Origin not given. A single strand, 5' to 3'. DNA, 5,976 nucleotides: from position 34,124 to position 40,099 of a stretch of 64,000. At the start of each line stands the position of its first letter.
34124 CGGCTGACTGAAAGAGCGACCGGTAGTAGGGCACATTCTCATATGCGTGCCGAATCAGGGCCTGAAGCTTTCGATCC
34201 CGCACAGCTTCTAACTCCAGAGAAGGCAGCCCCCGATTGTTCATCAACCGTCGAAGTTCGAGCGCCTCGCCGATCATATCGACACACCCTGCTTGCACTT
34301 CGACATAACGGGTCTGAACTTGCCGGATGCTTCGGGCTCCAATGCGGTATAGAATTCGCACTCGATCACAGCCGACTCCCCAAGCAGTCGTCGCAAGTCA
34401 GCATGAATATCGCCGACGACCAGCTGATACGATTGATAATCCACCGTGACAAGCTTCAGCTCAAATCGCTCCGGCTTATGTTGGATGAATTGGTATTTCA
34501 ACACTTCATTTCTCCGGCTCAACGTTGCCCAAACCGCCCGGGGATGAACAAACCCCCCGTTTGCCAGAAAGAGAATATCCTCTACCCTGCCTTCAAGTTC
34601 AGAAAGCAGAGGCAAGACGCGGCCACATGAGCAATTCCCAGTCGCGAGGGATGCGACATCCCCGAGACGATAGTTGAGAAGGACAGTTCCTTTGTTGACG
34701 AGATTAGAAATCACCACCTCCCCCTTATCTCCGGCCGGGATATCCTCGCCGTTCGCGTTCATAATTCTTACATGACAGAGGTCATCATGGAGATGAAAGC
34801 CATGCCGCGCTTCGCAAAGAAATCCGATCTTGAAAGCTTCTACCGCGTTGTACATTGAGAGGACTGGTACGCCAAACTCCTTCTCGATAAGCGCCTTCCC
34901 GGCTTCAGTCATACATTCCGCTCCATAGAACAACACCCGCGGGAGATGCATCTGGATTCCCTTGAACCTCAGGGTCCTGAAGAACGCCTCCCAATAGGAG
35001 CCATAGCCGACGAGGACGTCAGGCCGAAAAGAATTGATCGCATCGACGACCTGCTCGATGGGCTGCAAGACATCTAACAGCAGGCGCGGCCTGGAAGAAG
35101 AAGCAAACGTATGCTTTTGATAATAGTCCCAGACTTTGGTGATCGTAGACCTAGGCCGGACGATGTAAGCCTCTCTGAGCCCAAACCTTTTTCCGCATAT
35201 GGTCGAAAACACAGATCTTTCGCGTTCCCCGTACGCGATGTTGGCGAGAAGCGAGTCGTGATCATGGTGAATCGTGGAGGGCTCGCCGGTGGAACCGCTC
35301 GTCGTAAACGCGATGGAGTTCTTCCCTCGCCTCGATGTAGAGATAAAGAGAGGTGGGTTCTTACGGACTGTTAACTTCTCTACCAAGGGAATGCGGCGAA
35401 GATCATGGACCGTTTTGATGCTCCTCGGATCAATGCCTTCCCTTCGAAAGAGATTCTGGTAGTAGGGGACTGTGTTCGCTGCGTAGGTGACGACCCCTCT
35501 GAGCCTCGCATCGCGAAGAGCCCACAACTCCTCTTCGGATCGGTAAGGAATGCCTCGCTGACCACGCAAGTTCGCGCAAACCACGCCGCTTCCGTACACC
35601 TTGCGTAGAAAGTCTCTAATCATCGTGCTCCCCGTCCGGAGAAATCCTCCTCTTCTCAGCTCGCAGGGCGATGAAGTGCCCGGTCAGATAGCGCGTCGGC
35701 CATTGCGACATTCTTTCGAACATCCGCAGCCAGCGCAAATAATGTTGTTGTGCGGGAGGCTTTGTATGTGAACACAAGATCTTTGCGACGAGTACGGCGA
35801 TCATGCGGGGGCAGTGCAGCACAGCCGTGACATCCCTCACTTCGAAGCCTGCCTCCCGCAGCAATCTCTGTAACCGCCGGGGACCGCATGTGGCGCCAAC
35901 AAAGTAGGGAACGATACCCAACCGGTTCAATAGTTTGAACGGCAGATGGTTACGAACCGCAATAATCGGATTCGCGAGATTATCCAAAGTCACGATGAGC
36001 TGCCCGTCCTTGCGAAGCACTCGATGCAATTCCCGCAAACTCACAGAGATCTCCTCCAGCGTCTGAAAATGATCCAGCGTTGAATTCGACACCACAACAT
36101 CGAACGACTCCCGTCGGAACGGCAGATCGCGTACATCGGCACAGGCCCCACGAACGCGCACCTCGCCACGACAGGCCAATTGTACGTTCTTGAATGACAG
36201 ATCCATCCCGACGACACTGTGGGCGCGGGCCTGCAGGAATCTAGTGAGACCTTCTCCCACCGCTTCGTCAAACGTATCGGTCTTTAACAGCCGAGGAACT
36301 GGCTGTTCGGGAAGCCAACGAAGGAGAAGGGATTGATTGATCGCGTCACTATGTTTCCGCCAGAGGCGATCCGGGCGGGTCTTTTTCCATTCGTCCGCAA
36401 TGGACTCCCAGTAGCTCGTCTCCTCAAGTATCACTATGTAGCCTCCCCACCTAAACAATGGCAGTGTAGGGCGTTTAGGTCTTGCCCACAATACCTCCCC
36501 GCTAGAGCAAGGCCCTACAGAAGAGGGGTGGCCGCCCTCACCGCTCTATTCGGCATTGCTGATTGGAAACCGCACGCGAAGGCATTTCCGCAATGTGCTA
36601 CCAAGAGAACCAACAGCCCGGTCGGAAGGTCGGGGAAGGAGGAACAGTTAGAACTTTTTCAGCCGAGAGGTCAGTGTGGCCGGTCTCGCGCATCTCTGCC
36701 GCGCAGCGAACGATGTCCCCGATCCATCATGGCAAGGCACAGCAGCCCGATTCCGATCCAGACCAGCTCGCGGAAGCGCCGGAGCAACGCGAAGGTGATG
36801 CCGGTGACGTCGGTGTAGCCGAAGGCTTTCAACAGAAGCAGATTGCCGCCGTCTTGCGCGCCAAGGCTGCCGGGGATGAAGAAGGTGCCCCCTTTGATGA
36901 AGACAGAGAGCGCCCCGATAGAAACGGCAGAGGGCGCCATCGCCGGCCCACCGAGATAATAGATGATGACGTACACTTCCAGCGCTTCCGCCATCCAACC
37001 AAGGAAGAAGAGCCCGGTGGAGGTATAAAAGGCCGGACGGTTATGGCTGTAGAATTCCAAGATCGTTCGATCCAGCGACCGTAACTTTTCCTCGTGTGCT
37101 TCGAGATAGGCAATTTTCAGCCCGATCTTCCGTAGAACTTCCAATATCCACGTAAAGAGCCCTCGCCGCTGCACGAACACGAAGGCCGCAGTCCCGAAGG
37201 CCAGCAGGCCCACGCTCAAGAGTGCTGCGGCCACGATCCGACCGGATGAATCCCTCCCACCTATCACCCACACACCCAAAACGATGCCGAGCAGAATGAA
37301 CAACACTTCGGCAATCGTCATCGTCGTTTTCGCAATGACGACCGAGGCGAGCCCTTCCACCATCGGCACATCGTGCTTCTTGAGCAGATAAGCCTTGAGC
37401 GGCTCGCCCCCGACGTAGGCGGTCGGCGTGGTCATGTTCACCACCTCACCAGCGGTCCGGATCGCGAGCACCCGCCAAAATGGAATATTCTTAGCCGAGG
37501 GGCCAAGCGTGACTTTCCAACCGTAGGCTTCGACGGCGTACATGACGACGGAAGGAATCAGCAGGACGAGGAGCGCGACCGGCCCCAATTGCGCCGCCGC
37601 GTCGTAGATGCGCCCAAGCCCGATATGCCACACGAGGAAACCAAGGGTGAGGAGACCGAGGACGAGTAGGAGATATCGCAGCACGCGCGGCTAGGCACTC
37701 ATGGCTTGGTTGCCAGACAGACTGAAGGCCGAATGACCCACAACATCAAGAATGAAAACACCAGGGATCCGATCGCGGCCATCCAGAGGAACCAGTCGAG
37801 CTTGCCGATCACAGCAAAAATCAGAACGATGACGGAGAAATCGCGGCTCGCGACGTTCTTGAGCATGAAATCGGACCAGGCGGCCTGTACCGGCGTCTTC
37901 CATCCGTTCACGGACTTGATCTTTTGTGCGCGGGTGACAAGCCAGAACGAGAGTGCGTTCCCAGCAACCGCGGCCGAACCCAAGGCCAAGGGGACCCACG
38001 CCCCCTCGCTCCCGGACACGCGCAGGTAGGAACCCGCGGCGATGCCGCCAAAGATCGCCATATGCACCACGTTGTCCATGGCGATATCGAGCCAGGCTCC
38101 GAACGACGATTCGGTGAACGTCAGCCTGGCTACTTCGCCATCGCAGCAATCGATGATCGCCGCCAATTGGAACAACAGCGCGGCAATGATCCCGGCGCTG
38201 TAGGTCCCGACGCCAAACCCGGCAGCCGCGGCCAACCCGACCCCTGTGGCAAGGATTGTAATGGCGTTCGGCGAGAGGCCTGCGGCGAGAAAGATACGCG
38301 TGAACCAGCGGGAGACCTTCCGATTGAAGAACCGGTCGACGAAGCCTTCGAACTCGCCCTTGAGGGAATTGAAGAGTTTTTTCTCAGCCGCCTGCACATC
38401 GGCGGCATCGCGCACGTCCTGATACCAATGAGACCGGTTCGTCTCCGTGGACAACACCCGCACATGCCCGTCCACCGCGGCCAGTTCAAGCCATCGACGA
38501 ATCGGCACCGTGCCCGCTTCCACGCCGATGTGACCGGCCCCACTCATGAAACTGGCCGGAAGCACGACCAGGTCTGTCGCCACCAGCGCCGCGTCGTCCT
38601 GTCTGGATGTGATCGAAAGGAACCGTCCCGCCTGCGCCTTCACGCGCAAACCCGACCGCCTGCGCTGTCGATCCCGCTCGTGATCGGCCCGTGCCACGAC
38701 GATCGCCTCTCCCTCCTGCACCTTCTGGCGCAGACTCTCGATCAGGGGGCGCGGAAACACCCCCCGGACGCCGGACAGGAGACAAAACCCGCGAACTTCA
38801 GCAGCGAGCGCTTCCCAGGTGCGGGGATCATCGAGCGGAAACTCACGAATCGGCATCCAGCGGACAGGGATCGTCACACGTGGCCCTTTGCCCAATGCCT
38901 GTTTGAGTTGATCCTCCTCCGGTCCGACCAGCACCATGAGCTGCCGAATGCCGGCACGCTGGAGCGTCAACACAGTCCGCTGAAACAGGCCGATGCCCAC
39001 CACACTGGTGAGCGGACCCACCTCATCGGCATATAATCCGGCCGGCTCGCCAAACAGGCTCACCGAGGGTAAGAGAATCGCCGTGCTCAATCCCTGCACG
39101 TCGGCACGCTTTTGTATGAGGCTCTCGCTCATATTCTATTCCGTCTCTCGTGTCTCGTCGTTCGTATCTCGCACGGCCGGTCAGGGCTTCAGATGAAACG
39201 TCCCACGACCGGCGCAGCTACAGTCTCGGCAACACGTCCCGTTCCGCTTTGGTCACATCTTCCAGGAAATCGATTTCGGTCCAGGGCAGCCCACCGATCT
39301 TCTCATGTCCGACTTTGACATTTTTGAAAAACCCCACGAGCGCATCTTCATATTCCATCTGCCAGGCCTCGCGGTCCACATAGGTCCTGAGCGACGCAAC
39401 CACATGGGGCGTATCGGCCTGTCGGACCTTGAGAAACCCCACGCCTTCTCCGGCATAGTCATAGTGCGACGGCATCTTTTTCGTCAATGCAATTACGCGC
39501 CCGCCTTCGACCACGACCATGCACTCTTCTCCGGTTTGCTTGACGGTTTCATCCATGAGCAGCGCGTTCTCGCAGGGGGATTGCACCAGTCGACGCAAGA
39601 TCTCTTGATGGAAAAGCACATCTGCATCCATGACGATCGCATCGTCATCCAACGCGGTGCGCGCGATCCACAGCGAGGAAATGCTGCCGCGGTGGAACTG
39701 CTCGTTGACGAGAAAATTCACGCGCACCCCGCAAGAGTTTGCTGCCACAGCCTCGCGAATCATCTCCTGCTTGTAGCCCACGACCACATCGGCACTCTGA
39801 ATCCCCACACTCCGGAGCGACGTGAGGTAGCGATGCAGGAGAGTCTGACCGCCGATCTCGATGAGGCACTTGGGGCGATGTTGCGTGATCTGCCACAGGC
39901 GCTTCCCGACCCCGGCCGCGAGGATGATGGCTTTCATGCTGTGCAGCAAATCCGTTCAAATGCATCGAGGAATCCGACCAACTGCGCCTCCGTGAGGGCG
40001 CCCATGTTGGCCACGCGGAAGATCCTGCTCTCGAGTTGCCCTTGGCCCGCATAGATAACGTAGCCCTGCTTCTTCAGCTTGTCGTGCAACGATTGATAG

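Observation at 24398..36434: Ligase-rich block: three PaaK/CapK-like adenylating enzymes, AsnB-like, Mur-ligase-like, ATP-grasp and FemAB-like proteins in one operon with the head-group module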

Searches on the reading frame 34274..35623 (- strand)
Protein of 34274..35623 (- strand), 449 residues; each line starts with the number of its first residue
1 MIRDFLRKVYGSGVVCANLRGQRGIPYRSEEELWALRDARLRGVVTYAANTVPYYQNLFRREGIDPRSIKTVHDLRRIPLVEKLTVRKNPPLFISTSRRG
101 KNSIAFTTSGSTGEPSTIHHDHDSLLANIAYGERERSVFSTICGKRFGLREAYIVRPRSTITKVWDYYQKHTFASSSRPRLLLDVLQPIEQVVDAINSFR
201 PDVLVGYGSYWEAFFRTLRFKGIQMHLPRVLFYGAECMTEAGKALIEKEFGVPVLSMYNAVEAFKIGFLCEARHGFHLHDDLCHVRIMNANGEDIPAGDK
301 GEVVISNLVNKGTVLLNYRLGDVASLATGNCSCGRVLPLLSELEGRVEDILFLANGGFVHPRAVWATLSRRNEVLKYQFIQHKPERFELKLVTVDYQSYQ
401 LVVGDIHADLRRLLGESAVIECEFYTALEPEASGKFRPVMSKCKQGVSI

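Call 4: search_protein_families(library=pfam, proteins=[window:34274-35623:-], max_evalue=0.01)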
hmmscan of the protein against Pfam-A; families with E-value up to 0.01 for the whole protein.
window:34274-35623:- (449 aa): 1 family
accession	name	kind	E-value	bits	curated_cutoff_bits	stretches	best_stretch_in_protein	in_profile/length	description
PF00501.34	AMP-binding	-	1.9e-07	30.7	29.9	1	30-306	83-375/384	AMP-binding enzyme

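Call 5: search_protein_families(library=ncbifam, proteins=[window:34274-35623:-], max_evalue=0.01)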
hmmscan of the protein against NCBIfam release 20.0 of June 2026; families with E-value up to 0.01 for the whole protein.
window:34274-35623:- (449 aa): 11 families
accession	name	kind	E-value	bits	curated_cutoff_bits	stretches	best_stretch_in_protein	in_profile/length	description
NF045666.1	DVU1553_fam_AMP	equivalog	3e-35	121.8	300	1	29-347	19-331/331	DVU_1553 family AMP-dependent CoA ligase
NF053551.1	FlxY_rubin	equivalog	1.7e-33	116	520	2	246-381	222-356/424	flexirubin biosynthesis putative acyl-CoA ligase FlxY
NF041878.1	paak_haloarch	equivalog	6.8e-32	110.6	700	2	193-380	165-357/427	phenylacetate--CoA ligase PaaK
TIGR02155.1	PA_CoA_ligase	equivalog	1e-29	103.3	646.3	2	190-383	157-353/422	phenylacetate--CoA ligase PaaK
TIGR03335.1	F390_ftsA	equivalog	6.4e-23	81.2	458.7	2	30-92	11-73/445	coenzyme F390 synthetase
TIGR02304.1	aden_form_hyp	equivalog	2.1e-14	53.4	251.9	1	183-402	170-386/430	F390 synthetase-related protein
NF041217.1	BagE_FevW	exception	4.2e-10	39.2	800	1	229-341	195-306/424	bagremycin/ferroverdin synthetase BagE/FevW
NF004837.0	PRK06187.1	subfamily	0.00045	18.6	476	1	105-305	175-377/531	long-chain-fatty-acid--CoA ligase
TIGR01733.1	AA-adenyl-dom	subfamily_domain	0.0015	17.4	317.4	1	101-134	121-154/409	amino acid adenylation domain-containing protein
TIGR01734.1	D-ala-DACP-lig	equivalog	0.0021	16.7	559.85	0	284-312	327-356/504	D-alanine--poly(phosphoribitol) ligase subunit DltA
NF005959.0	PRK08043.1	equivalog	0.003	15.9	886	0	100-129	365-394/719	bifunctional acyl-ACP--phospholipid O-acyltransferase/long-chain-fatty-acid--ACP ligase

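Call 26: search_solved_structures(query=window:34274-35623:-, max_evalue=0.001)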
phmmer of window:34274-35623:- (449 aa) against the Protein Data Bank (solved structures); distinct sequences matched with E-value up to 0.001: 8.
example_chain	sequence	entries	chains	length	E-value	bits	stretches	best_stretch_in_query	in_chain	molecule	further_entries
4r1l_A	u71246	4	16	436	1e-27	100.3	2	196-369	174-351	Phenylacetate-coenzyme A ligase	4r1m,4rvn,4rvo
2y27_A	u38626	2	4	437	7.4e-22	80.9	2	190-442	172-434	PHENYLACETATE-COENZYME A LIGASE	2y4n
2y4o_A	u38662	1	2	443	3.1e-19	72.3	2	190-361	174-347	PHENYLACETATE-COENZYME A LIGASE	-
9s3l_A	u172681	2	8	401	2.5e-13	52.8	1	61-357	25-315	Phenylacetate-CoA ligase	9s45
6wuq_A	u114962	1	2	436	5.7e-11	45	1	229-343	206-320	AjiA1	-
6siw_B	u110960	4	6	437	1.3e-08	37.3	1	227-343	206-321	PaaK-like ligase (AMP-dependent synthetase and ligase) | AMP-dependent synthetase and ligase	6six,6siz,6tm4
6siw_A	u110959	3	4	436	1.3e-08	37.2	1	227-343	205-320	PaaK-like ligase (AMP-dependent synthetase and ligase) | AMP-dependent synthetase and ligase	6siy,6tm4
6hdw_A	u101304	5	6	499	2.3e-08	36.4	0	241-370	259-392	2-hydroxyisobutyryl-CoA synthetase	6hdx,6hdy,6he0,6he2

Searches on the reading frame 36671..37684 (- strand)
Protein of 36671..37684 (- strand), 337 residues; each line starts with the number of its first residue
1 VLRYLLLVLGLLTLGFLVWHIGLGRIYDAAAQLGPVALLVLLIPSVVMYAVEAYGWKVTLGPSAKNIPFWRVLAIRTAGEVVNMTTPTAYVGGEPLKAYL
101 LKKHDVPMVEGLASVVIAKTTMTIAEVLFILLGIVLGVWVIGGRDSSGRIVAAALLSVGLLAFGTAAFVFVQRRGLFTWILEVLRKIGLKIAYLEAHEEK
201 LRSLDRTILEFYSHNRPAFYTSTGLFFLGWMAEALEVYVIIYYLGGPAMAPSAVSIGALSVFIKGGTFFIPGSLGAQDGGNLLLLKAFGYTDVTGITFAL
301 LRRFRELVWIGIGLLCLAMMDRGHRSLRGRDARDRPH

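Call 6: search_protein_families(library=pfam, proteins=[window:36671-37684:-], max_evalue=0.01)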
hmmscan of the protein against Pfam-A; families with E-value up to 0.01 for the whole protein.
window:36671-37684:- (337 aa): 1 family
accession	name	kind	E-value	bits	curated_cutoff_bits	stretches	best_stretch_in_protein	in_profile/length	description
PF03706.18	LPG_synthase_TM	-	6.8e-32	111.6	33.4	1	7-307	5-295/302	Lysylphosphatidylglycerol synthase TM region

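Call 10: search_protein_families(library=ncbifam, proteins=[window:36671-37684:-], max_evalue=0.001)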
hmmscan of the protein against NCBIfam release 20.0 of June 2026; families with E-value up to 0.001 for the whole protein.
window:36671-37684:- (337 aa): 2 families
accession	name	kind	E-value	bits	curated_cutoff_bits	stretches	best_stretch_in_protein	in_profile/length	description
TIGR03476.1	HpnL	subfamily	4.3e-46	157.7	195.65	1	3-316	5-313/318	putative membrane protein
TIGR00374.1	TIGR00374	subfamily_domain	2.9e-20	72.9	43.2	1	8-303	2-295/323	flippase-like domain-containing protein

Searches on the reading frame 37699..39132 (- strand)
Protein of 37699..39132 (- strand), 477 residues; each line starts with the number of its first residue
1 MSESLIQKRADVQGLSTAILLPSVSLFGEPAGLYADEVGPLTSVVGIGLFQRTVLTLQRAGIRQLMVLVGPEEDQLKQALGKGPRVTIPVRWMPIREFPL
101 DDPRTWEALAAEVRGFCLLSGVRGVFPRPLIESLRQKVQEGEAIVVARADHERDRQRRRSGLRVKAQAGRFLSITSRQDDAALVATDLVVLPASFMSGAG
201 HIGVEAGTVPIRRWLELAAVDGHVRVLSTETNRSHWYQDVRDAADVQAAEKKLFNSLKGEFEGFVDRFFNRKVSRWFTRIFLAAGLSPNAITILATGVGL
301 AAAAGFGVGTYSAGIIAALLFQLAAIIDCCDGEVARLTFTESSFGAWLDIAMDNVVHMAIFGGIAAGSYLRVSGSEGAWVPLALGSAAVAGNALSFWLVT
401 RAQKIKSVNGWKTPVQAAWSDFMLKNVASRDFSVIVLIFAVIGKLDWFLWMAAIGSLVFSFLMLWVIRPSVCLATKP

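Call 6: search_protein_families(library=pfam, proteins=[window:37699-39132:-], max_evalue=0.01)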
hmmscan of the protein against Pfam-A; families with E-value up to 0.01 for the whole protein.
window:37699-39132:- (477 aa): 1 family
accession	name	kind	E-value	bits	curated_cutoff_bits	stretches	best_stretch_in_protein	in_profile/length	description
PF01066.26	CDP-OH_P_transf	-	7.1e-09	36.7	22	1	287-440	3-146/152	CDP-alcohol phosphatidyltransferase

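Call 10: search_protein_families(library=ncbifam, proteins=[window:37699-39132:-], max_evalue=0.001)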
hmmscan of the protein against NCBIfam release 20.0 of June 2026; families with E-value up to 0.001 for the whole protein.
window:37699-39132:- (477 aa): 6 families
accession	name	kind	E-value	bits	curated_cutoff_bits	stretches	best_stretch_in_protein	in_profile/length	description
NF041135.1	IPPtranDIPPsyn_Thcocales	equivalog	5.2e-27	94.9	580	1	161-387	132-347/419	bifunctional L-myo-inositol-1-phosphate cytidylyltransferase/CDP-L-myo-inositol myo-inositolphosphotransferase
NF040950.1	archin_ph_syn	equivalog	6.6e-15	55.5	180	1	274-372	12-108/191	archaetidylinositol phosphate synthase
NF045883.1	PIPSynth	equivalog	1.8e-12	47.3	170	1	267-395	4-128/197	phosphatidylinositol phosphate synthase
NF052561.1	PIPSynBT1523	equivalog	4.2e-05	23.4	350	1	273-365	12-111/232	hypothetical protein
NF008090.0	PRK10832.1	equivalog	0.00043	20.4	304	1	312-357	30-75/182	CDP-diacylglycerol--glycerol-3-phosphate 3-phosphatidyltransferase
TIGR00473.1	pssA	equivalog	0.00062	19.9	107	0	316-355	22-61/153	CDP-diacylglycerol--serine O-phosphatidyltransferase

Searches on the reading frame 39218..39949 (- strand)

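Call 6: search_protein_families(library=pfam, proteins=[window:39218-39949:-], max_evalue=0.01)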
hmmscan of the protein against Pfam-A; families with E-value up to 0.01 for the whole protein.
window:39218-39949:- (243 aa): 3 families
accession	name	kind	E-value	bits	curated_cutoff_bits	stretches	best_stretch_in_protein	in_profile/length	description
PF00483.29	NTP_transferase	-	2.1e-14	54.1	21.2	1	6-123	1-122/245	Nucleotidyl transferase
PF12804.13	NTP_transf_3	-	5.9e-14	53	27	1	7-125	1-111/160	MobA-like NTP transferase domain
PF01128.25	IspD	-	0.00014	22.2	27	1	6-62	2-55/221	2-C-methyl-D-erythritol 4-phosphate cytidylyltransferase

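Call 10: search_protein_families(library=ncbifam, proteins=[window:39218-39949:-], max_evalue=0.001)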
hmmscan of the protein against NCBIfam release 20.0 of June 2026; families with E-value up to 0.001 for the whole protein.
window:39218-39949:- (243 aa): 27 families (the best 25 are shown)
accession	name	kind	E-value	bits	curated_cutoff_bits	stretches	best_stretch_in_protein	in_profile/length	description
TIGR03992.1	Arch_glmU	subfamily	2.7e-27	95.7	292.1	1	5-176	1-171/393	bifunctional sugar-1-phosphate nucleotidylyltransferase/acetyltransferase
NF041135.1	IPPtranDIPPsyn_Thcocales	equivalog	1.2e-23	83.8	580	1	5-239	1-217/419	bifunctional L-myo-inositol-1-phosphate cytidylyltransferase/CDP-L-myo-inositol myo-inositolphosphotransferase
NF041313.1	UDPGP_AglF_Halo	equivalog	8.8e-23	81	400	1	5-155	1-155/234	UTP--glucose-1-phosphate uridylyltransferase AglF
NF041173.1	Sug_nt_acttase_Thmprot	equivalog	1.1e-15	57.6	600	1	5-148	1-141/405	bifunctional sugar-1-phosphate nucleotidylyltransferase/acetyltransferase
TIGR01208.1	rmlA_long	equivalog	4.5e-15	55.4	320.25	1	6-240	1-235/353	glucose-1-phosphate thymidylyltransferase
NF045665.1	NTPtran_DVU1551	equivalog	9.6e-14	51.2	315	1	5-123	1-114/359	DVU_1551 family NTP transferase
NF038362.1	Sden_1164_fam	equivalog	1.2e-12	47.9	300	1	7-191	4-199/266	Sden_1164 family protein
NF045761.1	NAMPUrTaseMurU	equivalog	2e-11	44.2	250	1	5-114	1-111/226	N-acetylmuramate alpha-1-phosphate uridylyltransferase MurU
TIGR01173.1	glmU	equivalog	3.5e-11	42.6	366.85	1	5-141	1-135/452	bifunctional UDP-N-acetylglucosamine diphosphorylase/glucosamine-1-phosphate N-acetyltransferase GlmU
NF049965.1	GlMnHpPGnyltfHddC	equivalog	5.9e-11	42.4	300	1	5-118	1-113/221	D-glycero-D-manno-heptose 1-phosphate guanosyltransferase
NF010933.0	PRK14353.1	equivalog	9.7e-11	40.9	505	1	4-129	5-128/453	bifunctional UDP-N-acetylglucosamine diphosphorylase/glucosamine-1-phosphate N-acetyltransferase GlmU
TIGR02623.1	G1P_cyt_trans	equivalog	1e-10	41.6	300.25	1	5-69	1-65/255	glucose-1-phosphate cytidylyltransferase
NF010932.0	PRK14352.1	equivalog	1.4e-10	40.5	611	1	5-124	7-125/488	bifunctional UDP-N-acetylglucosamine diphosphorylase/glucosamine-1-phosphate N-acetyltransferase GlmU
NF010940.0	PRK14360.1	equivalog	1.4e-09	37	602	1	8-124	5-118/452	bifunctional UDP-N-acetylglucosamine diphosphorylase/glucosamine-1-phosphate N-acetyltransferase GlmU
NF045697.1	MurNAcPUrMurU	equivalog_domain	4.5e-09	36.1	370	1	8-77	1-70/229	N-acetylmuramate alpha-1-phosphate uridylyltransferase MurU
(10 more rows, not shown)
